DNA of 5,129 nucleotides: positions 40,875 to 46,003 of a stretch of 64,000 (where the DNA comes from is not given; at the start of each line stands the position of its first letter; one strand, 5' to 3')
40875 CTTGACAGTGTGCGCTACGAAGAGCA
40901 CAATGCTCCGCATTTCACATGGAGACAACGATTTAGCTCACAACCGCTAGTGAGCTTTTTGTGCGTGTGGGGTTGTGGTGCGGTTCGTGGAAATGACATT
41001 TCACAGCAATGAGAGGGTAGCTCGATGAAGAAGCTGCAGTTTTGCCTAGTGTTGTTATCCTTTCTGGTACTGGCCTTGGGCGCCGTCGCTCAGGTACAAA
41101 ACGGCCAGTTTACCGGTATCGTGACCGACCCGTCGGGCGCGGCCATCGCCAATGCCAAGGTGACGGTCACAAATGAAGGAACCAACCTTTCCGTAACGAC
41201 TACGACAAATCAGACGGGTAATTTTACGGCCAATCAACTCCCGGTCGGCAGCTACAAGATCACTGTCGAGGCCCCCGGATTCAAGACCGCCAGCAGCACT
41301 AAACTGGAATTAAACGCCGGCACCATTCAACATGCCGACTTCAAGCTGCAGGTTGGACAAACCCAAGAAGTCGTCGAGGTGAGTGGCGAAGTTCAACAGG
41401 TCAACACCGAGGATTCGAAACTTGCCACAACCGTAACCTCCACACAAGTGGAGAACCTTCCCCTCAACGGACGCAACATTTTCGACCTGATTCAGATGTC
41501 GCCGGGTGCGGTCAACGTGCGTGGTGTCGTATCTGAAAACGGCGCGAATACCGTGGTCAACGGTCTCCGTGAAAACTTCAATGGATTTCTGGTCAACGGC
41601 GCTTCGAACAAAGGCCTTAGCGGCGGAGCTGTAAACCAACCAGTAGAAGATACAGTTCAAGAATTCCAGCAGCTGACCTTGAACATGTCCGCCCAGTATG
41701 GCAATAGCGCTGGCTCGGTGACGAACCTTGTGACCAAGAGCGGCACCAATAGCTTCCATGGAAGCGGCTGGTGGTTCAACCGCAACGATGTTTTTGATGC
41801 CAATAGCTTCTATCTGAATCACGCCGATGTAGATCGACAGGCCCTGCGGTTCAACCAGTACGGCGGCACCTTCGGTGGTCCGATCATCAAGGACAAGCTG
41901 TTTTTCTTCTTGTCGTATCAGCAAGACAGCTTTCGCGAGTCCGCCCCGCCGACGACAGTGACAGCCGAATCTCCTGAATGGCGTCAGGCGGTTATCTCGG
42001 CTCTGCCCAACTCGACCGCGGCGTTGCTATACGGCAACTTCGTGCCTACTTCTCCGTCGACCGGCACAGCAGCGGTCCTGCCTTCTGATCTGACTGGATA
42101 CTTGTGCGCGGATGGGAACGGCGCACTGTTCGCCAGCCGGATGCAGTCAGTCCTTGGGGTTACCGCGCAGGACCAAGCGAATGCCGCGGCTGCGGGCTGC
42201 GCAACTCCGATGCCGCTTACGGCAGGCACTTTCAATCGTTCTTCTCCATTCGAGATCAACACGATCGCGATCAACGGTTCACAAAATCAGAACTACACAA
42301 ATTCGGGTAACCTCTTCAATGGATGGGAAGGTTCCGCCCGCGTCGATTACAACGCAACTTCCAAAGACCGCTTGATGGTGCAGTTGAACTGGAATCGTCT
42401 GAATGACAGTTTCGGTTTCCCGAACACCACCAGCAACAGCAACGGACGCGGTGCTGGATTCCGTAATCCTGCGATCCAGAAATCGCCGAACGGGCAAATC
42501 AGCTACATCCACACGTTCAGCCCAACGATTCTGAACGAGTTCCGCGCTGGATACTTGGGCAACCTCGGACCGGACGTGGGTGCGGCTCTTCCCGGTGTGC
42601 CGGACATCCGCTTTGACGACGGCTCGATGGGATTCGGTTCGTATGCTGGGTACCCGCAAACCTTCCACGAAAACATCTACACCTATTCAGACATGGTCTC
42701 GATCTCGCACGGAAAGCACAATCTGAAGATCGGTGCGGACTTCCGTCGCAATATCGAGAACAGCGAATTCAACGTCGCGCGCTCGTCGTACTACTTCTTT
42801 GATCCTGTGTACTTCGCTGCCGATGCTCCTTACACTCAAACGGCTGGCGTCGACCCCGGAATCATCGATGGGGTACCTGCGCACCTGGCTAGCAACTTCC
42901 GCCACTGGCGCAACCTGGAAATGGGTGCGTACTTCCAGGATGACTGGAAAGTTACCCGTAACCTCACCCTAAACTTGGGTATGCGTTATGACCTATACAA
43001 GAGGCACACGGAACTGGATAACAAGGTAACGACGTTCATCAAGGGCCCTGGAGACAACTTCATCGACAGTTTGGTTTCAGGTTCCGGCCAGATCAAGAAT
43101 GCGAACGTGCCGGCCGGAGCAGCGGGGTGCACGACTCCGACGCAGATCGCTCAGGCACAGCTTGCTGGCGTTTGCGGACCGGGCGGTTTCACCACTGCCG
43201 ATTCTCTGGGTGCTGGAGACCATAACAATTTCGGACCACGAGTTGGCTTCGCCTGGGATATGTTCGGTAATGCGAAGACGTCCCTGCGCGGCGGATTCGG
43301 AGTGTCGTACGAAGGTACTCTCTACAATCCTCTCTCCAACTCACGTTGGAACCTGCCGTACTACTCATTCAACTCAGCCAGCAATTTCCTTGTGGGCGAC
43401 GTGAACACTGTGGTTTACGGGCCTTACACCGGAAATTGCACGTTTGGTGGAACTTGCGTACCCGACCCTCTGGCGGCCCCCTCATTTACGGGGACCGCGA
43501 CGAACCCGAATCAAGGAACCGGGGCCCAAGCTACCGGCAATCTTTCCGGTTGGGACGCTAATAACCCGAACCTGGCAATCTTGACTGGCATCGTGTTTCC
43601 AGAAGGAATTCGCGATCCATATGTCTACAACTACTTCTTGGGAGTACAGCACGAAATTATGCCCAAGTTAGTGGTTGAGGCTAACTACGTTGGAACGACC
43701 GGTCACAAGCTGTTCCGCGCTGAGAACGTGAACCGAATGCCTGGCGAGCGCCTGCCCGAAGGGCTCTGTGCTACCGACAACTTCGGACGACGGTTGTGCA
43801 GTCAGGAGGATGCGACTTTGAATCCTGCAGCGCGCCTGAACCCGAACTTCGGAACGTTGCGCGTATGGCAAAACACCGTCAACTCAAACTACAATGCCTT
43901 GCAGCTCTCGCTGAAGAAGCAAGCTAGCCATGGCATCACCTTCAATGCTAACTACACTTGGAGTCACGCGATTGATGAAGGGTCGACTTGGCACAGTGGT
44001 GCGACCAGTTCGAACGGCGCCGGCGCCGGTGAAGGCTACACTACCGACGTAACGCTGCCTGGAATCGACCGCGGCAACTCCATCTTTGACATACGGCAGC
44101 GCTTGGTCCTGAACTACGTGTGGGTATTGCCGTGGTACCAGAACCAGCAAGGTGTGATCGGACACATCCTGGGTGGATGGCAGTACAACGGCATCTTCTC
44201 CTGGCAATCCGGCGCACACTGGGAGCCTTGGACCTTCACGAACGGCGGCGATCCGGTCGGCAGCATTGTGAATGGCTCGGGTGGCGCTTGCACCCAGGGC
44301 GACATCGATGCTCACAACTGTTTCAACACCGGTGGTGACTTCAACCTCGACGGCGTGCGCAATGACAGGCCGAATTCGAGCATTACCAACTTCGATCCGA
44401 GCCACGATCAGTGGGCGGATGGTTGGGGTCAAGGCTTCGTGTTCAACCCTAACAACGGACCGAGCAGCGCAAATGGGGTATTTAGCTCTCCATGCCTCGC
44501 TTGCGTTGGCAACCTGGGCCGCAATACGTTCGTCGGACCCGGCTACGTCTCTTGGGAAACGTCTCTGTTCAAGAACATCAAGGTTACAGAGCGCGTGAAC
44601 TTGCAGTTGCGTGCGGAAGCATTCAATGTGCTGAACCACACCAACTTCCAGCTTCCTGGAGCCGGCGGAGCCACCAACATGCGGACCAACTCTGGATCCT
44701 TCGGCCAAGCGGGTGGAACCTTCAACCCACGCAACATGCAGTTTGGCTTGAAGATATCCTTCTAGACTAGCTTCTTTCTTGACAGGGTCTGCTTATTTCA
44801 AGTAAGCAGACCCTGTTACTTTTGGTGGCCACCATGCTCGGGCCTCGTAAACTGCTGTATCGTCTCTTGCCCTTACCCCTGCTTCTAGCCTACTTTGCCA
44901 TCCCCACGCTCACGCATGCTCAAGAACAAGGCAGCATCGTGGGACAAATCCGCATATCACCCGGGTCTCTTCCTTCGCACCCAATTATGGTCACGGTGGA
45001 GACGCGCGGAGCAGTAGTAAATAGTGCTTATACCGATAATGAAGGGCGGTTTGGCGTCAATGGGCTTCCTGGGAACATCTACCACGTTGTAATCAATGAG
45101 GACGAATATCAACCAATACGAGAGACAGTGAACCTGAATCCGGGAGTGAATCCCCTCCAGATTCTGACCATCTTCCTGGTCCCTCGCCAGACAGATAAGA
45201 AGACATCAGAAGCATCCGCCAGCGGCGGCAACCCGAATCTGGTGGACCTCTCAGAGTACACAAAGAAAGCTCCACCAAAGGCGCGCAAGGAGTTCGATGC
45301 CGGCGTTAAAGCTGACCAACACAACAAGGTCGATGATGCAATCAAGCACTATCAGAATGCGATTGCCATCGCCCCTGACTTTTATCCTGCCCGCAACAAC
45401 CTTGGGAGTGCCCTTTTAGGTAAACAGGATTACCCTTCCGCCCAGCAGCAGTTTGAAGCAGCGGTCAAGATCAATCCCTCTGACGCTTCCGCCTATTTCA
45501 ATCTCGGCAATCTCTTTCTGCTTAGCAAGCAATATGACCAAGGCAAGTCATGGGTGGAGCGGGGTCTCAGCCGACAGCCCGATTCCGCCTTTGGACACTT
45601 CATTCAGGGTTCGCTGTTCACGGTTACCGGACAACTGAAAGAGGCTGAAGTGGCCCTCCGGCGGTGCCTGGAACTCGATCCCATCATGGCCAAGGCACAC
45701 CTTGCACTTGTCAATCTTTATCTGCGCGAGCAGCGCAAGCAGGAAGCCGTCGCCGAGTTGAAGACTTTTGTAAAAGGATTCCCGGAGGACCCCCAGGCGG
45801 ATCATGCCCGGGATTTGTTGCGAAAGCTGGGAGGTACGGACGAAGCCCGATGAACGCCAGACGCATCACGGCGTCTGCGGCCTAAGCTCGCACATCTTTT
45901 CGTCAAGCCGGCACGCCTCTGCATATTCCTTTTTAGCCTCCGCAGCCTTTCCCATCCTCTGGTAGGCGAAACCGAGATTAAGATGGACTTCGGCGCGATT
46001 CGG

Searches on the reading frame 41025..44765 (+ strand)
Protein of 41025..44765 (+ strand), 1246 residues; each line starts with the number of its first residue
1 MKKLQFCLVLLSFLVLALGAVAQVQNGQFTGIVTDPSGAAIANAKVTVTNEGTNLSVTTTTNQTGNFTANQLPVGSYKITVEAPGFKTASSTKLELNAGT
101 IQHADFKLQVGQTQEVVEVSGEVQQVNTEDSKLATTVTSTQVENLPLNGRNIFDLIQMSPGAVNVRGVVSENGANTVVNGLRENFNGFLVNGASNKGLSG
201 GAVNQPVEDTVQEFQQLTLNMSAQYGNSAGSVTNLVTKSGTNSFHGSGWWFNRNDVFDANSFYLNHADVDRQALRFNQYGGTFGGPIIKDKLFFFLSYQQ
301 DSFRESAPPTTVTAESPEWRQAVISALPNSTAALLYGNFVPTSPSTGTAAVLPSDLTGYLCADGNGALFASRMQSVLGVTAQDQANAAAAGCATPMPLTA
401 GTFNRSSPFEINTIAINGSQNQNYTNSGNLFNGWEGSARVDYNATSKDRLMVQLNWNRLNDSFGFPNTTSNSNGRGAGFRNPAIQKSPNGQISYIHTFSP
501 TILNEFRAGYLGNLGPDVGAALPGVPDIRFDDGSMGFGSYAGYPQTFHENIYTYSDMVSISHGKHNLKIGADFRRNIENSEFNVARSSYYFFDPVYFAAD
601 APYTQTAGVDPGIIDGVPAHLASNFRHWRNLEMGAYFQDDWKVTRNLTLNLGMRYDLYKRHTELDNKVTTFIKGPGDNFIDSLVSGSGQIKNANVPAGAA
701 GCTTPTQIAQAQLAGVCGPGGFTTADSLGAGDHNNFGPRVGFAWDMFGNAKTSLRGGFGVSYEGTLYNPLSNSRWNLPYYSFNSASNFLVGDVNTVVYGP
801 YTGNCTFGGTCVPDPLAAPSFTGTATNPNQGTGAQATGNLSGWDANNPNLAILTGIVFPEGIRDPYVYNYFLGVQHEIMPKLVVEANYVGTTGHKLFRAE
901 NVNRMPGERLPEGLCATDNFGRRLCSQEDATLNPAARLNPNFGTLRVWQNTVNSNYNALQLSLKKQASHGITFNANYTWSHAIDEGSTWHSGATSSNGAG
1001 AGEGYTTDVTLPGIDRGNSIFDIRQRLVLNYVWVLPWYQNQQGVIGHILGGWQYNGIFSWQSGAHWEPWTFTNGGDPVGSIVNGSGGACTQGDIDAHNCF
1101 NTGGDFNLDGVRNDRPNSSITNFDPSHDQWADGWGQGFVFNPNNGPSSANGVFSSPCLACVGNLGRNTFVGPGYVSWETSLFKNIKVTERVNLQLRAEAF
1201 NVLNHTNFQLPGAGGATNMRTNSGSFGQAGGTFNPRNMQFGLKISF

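Call 27: search_protein_families(library=pfam, proteins=[window:41025-44765:+], max_evalue=0.0001)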
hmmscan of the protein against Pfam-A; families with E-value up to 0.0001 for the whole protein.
window:41025-44765:+ (1246 aa): 4 families
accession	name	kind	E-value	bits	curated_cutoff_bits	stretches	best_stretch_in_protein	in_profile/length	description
PF25183.1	OMP_b-brl_4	-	1.1e-163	547.1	30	1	236-1239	1-838/838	Outer membrane beta barrel domain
PF13620.12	CarboxypepD_reg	-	3.5e-23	82.2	32.3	1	30-109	3-82/82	Carboxypeptidase regulatory-like domain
PF13715.12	CarbopepD_reg_2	-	4.2e-07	30.4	32.2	1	30-108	2-76/88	CarboxypepD_reg-like domain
PF17210.9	SdrD_B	-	6e-05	23.7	29.7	0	35-122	18-103/112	SdrD B-like domain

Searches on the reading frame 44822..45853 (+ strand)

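Call 26: search_protein_families(library=pfam, proteins=[window:44822-45853:+], max_evalue=0.0001)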
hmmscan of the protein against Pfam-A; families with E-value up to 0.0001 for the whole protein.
window:44822-45853:+ (343 aa): 13 families
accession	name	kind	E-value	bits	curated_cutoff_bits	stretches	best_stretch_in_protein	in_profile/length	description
PF14559.12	TPR_19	-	4.5e-20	72.2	25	2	198-255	1-58/68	Tetratricopeptide repeat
PF07719.23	TPR_2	-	7.8e-20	69.7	27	0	191-221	4-34/34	Tetratricopeptide repeat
PF00515.34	TPR_1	-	4.4e-19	67.9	27.8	0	190-221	3-34/34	Tetratricopeptide repeat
PF13414.12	TPR_11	-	5e-18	64.9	26.8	2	195-233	1-39/42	TPR repeat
PF13181.12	TPR_8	-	3.1e-17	61.7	25.7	0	189-220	2-33/34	Tetratricopeptide repeat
PF13432.12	TPR_16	-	1.2e-16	61.3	32.7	1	193-253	2-62/65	Tetratricopeptide repeat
PF13428.12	TPR_14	-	4.1e-16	58.3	23.5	0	291-327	2-38/44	Tetratricopeptide repeat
PF13431.12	TPR_17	-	4.2e-16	58.3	24.4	1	211-240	2-31/34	Tetratricopeptide repeat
PF24575.1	TPR_Slam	-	2.7e-10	41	35.2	1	159-211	52-104/104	Surface lipoprotein assembly modifier, N-terminal TPR repeats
PF13371.12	TPR_9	-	1.4e-07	31.9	35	0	167-224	8-65/73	Tetratricopeptide repeat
PF13424.12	TPR_12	-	2.6e-06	27.9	30.1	0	190-249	5-72/77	Tetratricopeptide repeat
PF13620.12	CarboxypepD_reg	-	2e-05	25.3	32.3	1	56-109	18-73/82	Carboxypeptidase regulatory-like domain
PF13174.12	TPR_6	-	8.8e-05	23.3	26.3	0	296-322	6-32/33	Tetratricopeptide repeat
